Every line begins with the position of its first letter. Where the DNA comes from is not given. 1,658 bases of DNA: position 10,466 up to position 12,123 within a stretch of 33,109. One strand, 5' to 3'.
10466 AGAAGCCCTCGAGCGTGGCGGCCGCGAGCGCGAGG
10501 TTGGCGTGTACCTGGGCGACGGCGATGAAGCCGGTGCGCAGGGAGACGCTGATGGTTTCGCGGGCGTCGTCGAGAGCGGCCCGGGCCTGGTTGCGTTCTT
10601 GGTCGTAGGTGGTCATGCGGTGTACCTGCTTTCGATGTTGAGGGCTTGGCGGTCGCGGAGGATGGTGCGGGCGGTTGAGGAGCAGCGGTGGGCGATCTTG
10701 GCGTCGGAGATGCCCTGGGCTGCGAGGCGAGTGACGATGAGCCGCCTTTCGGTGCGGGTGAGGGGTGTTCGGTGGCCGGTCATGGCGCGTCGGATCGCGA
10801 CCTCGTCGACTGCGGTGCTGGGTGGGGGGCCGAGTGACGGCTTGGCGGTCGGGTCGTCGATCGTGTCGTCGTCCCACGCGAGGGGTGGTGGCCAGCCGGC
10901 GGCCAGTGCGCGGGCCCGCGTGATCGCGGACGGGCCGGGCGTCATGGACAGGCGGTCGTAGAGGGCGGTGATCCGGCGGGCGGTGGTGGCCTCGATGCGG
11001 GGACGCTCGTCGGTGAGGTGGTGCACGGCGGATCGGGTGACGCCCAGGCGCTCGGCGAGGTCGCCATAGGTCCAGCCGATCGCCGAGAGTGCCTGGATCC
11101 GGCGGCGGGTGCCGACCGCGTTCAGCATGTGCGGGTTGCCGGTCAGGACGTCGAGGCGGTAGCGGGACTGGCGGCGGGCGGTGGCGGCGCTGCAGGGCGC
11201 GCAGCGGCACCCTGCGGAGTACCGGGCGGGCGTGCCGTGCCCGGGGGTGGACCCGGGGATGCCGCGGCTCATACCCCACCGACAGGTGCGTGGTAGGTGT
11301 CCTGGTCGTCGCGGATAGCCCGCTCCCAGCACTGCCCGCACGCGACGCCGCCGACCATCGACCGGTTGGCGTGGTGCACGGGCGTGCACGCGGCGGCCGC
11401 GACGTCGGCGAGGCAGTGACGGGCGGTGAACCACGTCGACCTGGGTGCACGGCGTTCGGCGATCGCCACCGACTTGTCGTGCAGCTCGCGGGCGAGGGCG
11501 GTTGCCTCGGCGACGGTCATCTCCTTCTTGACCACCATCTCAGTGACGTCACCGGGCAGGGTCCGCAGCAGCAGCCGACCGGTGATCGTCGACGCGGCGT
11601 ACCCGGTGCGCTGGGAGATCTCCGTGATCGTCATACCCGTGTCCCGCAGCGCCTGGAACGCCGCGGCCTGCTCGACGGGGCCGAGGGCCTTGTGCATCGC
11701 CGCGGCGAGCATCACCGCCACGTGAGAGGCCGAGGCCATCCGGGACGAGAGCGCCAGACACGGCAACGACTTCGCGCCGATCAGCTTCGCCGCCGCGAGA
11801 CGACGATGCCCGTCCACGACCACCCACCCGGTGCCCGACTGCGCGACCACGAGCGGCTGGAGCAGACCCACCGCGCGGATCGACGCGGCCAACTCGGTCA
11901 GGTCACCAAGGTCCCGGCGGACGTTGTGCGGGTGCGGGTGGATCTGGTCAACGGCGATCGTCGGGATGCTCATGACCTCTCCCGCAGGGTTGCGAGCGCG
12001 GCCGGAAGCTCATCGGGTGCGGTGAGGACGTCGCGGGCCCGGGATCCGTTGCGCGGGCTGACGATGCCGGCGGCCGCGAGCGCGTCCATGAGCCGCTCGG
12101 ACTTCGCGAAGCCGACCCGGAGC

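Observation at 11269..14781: Two ParB/Srx-fold proteins flanking a beta-clamp-like::FtsK-gamma fusion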

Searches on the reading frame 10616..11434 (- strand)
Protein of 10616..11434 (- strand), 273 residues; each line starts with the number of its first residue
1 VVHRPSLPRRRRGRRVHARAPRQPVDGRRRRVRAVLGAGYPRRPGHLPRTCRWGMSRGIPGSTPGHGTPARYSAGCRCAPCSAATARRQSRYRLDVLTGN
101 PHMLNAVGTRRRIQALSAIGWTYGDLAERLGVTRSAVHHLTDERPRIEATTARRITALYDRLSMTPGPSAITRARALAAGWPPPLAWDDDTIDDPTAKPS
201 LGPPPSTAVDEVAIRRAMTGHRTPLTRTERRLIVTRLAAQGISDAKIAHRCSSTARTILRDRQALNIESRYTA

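Call 11: search_protein_families(library=phrogs, proteins=[window:10616-11434:-], max_evalue=0.001)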
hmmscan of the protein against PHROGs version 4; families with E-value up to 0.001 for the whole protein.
window:10616-11434:- (273 aa): 3 families
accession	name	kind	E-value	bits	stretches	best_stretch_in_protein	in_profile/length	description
phrog_1590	-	unknown function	2.4e-40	139.6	1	101-270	118-278/281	-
phrog_1033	-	DNA, RNA and nucleotide metabolism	2.8e-05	25.1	0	214-258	124-169/334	ParB-like partition protein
phrog_3855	-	DNA, RNA and nucleotide metabolism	0.00087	20.7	0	220-260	58-98/115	HTH DNA binding protein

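Call 42: search_protein_families(library=pfam, proteins=[window:10616-11434:-], max_evalue=0.01)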
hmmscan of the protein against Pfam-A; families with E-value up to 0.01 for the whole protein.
window:10616-11434:- (273 aa): 5 families
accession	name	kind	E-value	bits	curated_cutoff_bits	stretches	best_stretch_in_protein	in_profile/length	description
PF13384.12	HTH_23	-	3.4e-06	27.1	24.6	1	109-139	6-36/50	Homeodomain-like domain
PF13560.12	HTH_31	-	0.00031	21.4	27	1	112-160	10-55/64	Helix-turn-helix domain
PF08279.18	HTH_11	-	0.0035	17.6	25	0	121-138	16-33/55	HTH domain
PF09339.16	HTH_IclR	-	0.0041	17.3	22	0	121-141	19-39/52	IclR helix-turn-helix domain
PF01381.28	HTH_3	-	0.0098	16.3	23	0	120-158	9-47/55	Helix-turn-helix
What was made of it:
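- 10613..11272 (-): Basic (pI 11) multi-HTH protein of phrog_1590, coupled by an ATGA overlap. Possibly a fifth member of the set. phrog_1590 at E 2e-40 and HTH_23 (calls 11, 42).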

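Call 54: search_protein_families(library=ncbifam, proteins=[window:10616-11272:-], max_evalue=0.01)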
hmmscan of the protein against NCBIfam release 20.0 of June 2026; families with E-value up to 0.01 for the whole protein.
window:10616-11272:- (219 aa): 2 families
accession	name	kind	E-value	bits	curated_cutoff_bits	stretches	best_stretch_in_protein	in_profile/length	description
TIGR02607.1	antidote_HigA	equivalog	0.0015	18.3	47.7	1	59-104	13-58/81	HigA family addiction module antitoxin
TIGR02612.1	mob_myst_A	hypoth_equivalog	0.0072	16.2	122.6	0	63-87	35-59/150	mobile mystery protein A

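Call 55: search_protein_families(library=padloc, proteins=[window:10616-11272:-], max_evalue=0.01)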
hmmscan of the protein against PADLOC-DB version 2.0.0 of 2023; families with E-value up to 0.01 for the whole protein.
window:10616-11272:- (219 aa): 1 family
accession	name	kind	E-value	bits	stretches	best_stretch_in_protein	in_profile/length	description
PDLC04133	mad1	-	0.0011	17.2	1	67-88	6-27/60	mads_1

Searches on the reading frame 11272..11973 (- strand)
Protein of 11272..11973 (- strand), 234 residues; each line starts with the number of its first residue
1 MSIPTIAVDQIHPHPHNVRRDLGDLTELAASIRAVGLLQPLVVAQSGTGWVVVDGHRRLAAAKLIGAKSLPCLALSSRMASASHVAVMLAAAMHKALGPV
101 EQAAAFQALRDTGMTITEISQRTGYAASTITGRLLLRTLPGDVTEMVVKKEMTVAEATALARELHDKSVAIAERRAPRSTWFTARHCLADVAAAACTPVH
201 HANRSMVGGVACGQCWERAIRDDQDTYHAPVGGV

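Call 3: search_protein_families(library=pfam, proteins=[window:11272-11973:-], max_evalue=0.1)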
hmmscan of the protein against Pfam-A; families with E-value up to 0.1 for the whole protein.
window:11272-11973:- (234 aa): 4 families
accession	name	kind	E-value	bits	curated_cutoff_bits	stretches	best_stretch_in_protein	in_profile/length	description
PF02195.25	ParB_N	-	1e-10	41.9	26.3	1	4-74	4-77/95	ParB N-terminal domain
PF17762.8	HTH_ParB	-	2.1e-09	37.9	22.6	1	96-170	2-78/102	ParB HTH domain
PF09339.16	HTH_IclR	-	0.0061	16.7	22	1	110-131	15-36/52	IclR helix-turn-helix domain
PF13384.12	HTH_23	-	0.035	14.4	24.6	0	102-131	7-35/50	Homeodomain-like domain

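Call 4: search_protein_families(library=phrogs, proteins=[window:11272-11973:-], max_evalue=0.01)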
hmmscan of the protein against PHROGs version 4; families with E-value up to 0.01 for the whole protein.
window:11272-11973:- (234 aa): 28 families (the best 25 are shown)
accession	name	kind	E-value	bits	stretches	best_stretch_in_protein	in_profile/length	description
phrog_6218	-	DNA, RNA and nucleotide metabolism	1.3e-42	147.6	1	3-173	5-177/506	ParB-like partition protein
phrog_1033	-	DNA, RNA and nucleotide metabolism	1.6e-24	88.3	1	6-167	36-206/334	ParB-like partition protein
phrog_4715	-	DNA, RNA and nucleotide metabolism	5.6e-23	82.2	1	5-173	149-341/630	ParB-like partition protein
phrog_7783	-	unknown function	8.4e-16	58.7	1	25-183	27-190/634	-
phrog_620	-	DNA, RNA and nucleotide metabolism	1.1e-12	49.5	1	1-76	7-80/217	ParB-like partition protein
phrog_3264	-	DNA, RNA and nucleotide metabolism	3.6e-11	44.2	1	4-131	50-179/337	ParB-like partition protein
phrog_498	-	other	3.6e-11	43.3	1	1-76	33-108/633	DNA methyltransferase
phrog_12047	-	DNA, RNA and nucleotide metabolism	1.1e-10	42.5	1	6-76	3-69/301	ParB-like partition nuclease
phrog_8071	-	DNA, RNA and nucleotide metabolism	2.5e-09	37.8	1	2-131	6-127/389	ParB-like partition protein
phrog_18056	-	DNA, RNA and nucleotide metabolism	5.6e-09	36.4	1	1-98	1-94/387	ParB-like partition nuclease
phrog_18726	-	unknown function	1.3e-08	35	1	87-162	123-199/572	-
phrog_723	-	DNA, RNA and nucleotide metabolism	8.3e-08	33.3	1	3-71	13-82/223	ParB-like partition protein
phrog_27290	-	unknown function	1.1e-07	32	1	4-66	31-93/517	-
phrog_15396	-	DNA, RNA and nucleotide metabolism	2e-07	32.1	1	3-78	4-77/258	ParB-like partition nuclease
phrog_32069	-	DNA, RNA and nucleotide metabolism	2.8e-07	31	1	16-155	56-210/348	ParB-like partition protein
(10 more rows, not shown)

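Call 27: search_solved_structures(query=window:11272-11973:-, max_evalue=0.01)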
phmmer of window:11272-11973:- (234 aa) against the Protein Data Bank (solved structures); distinct sequences matched with E-value up to 0.01: 12.
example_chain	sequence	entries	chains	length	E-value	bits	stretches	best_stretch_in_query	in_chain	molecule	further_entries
1vz0_A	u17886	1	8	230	1.2e-21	80.6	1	8-161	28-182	Chromosome-partitioning protein Spo0J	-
6sdk_A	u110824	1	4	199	1.8e-16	63.7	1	4-157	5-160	Stage 0 sporulation protein J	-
7bnk_A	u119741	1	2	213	2.3e-16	63.4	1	20-161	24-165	ParB family protein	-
7bnr_A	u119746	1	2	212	3.2e-16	62.9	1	20-161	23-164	ParB family protein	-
7o0n_A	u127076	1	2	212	4.5e-16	62.5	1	20-161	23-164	ParB family protein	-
7ng0_A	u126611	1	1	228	2.4e-14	56.8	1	21-167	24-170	Nucleoid occlusion protein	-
7nfu_A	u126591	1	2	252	3.2e-14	56.4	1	21-167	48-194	Nucleoid occlusion protein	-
4umk_A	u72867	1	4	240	3.7e-11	46.4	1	5-161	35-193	PROBABLE CHROMOSOME-PARTITIONING PROTEIN PARB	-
6t1f_A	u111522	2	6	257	4.1e-10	43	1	14-164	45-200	Chromosome-partitioning protein ParB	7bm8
7ol9_A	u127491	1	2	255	5.7e-10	42.5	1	8-161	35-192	Nucleoid occlusion protein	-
1vk1_A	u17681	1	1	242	0.00045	23.2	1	6-75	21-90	Conserved hypothetical protein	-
6y93_A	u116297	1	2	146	0.0006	22.8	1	89-161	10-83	Nucleoid occlusion protein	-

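Call 54: search_protein_families(library=ncbifam, proteins=[window:11272-11973:-], max_evalue=0.01)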
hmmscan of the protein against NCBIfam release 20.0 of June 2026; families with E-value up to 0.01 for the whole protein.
window:11272-11973:- (234 aa): 7 families
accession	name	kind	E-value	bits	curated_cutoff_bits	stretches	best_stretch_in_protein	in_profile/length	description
TIGR04285.1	nucleoid_noc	exception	8.8e-22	77.7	315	1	3-161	2-162/255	nucleoid occlusion protein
TIGR00180.1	parB_part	domain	6.1e-19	68.5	58.45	1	6-166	8-174/186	ParB/RepB/Spo0J family partition protein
NF010406.0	PRK13832.1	subfamily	6.3e-08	31.6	640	1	26-140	30-147/578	plasmid partitioning protein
TIGR03734.1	PRTRC_parB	hypoth_equivalog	1.2e-07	30.7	278.6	1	20-161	12-158/555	PRTRC system ParB family protein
NF053625.1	SerKinSerKArch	equivalog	4.4e-07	29.3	380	1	6-76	19-89/244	ADP-dependent L-serine kinase SerK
TIGR03454.1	partition_RepB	equivalog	0.0087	15.5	201.5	0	24-124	87-188/325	plasmid partitioning protein RepB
NF003428.0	PRK04923.1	equivalog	0.0099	15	536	0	147-199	170-223/319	ribose-phosphate diphosphokinase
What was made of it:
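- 11269..11973 (-): Small ParB, 234 aa: ParB N-domain plus HTH plus a Cys-rich tail. The GHRR motif is kept but box III is degenerate (ENLQRE becomes AAMHKA). ParB_N at 1e-10, HTH_ParB at 2e-9, TIGR00180 above its cut-off (calls 3, 54).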

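Call 55: search_protein_families(library=padloc, proteins=[window:11272-11973:-], max_evalue=0.01)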
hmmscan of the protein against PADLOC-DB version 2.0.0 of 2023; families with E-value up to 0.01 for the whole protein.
window:11272-11973:- (234 aa): 3 families
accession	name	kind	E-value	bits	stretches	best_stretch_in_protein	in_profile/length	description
PDLC03229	MTase_II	-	9.2e-07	26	1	3-90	10-98/436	Type II methyltransferase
PDLC04007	PD-Lambda-5_A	-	0.00038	17.7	1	24-70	41-89/454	-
PDLC04012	PD-Lambda-5_A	-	0.0029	14.7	1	18-70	37-94/494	-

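Call 70: search_solved_structures(query=window:11272-11973:-, max_evalue=1e-10, show_alignments=2)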
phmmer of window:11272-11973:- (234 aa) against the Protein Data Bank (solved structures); distinct sequences matched with E-value up to 1e-10: 8.
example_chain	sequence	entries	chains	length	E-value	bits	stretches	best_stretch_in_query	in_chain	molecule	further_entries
1vz0_A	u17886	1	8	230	1.2e-21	80.6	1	8-161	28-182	Chromosome-partitioning protein Spo0J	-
6sdk_A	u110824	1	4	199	1.8e-16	63.7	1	4-157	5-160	Stage 0 sporulation protein J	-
7bnk_A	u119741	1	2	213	2.3e-16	63.4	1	20-161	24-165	ParB family protein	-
7bnr_A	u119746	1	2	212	3.2e-16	62.9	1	20-161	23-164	ParB family protein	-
7o0n_A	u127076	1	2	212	4.5e-16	62.5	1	20-161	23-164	ParB family protein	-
7ng0_A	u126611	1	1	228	2.4e-14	56.8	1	21-167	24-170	Nucleoid occlusion protein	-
7nfu_A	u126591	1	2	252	3.2e-14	56.4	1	21-167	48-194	Nucleoid occlusion protein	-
4umk_A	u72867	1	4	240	3.7e-11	46.4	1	5-161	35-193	PROBABLE CHROMOSOME-PARTITIONING PROTEIN PARB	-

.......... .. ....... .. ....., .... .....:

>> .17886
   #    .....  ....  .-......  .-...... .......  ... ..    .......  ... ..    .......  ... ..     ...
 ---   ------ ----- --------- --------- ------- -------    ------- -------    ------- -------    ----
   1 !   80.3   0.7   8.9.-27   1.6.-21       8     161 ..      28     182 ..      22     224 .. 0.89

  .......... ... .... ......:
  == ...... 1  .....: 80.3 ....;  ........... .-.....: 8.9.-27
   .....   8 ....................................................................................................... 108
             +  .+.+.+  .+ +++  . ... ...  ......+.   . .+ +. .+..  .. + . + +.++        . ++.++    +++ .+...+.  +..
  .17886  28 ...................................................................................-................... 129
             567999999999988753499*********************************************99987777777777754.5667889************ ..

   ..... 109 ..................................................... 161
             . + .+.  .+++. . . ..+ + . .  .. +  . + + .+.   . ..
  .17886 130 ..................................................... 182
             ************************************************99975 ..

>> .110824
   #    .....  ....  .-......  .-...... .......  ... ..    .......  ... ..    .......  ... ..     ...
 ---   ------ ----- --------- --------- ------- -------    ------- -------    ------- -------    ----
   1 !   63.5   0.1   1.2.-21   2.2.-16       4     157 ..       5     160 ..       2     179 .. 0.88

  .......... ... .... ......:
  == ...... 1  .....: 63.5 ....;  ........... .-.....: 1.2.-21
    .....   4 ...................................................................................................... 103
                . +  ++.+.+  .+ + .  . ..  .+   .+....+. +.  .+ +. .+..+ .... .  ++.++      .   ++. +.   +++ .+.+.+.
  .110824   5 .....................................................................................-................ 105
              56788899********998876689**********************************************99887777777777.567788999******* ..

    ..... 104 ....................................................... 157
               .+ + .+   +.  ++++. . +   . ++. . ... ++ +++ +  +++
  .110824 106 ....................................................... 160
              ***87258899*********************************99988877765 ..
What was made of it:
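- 11269..11973 (-): 1vz0 at E 1e-21 with residue-level alignment (calls 27, 70).
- ParB234 has a degenerate box III and may not bind nucleotide (call 70).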
